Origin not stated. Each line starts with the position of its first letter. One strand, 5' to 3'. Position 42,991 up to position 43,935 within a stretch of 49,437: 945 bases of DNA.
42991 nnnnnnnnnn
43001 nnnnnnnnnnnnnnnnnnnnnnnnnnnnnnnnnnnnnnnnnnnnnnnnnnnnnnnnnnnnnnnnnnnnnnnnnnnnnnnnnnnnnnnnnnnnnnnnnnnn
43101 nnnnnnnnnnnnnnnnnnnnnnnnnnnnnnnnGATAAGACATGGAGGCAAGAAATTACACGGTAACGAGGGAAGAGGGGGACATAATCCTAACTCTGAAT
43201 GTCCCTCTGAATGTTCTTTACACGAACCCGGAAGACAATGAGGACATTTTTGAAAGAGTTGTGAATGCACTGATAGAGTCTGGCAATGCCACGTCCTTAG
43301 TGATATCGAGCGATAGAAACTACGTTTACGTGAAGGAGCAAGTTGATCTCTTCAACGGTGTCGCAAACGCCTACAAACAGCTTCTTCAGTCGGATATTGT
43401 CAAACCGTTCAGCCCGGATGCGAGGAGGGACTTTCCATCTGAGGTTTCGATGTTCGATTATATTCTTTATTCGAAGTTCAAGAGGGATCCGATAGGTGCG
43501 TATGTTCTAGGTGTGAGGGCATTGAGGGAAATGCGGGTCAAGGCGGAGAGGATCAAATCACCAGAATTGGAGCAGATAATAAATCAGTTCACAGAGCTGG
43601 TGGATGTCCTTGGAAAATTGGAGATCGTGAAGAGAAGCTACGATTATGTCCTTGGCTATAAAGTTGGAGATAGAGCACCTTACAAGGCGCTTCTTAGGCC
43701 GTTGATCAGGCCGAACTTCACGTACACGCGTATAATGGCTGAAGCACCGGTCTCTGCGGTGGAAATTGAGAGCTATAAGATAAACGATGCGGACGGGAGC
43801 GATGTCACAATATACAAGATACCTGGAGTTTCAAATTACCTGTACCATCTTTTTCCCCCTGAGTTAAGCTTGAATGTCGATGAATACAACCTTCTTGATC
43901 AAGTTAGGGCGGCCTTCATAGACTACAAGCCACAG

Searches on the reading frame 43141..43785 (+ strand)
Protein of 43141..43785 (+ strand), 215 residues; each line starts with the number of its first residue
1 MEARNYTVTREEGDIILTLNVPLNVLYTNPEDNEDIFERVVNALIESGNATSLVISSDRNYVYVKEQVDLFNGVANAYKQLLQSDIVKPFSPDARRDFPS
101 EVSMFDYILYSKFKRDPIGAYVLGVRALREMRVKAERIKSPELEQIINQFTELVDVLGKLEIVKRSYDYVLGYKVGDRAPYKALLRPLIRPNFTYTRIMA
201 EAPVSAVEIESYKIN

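Call 54: search_protein_representatives(protein=window:43141-43785:+)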
Query: 215 residues. Proteins with E-value up to 0.001 (for the whole library): 127; up to 1e-10: 61; up to 1e-30: 2. The best 127 are listed.
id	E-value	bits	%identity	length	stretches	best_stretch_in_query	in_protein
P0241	1.0e-48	181.8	59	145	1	3-137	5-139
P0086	8.3e-32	126.6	37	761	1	6-213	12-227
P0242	1.2e-25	106.5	31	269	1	6-214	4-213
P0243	3.4e-22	95.3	34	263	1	6-214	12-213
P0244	3.8e-22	95.1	50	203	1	123-214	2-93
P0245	2.8e-21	92.3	28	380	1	2-214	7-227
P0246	1.0e-20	90.5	30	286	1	5-215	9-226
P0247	1.6e-20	89.8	31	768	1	28-214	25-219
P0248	2.2e-20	89.3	35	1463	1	4-214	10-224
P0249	4.3e-20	88.4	30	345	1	4-214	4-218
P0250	5.5e-20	88.0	27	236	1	3-215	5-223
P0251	5.6e-20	88.0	29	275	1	3-214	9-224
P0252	8.9e-20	87.4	26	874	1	6-214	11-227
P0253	9.8e-20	87.2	32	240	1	8-214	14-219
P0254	2.2e-18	82.8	30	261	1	20-214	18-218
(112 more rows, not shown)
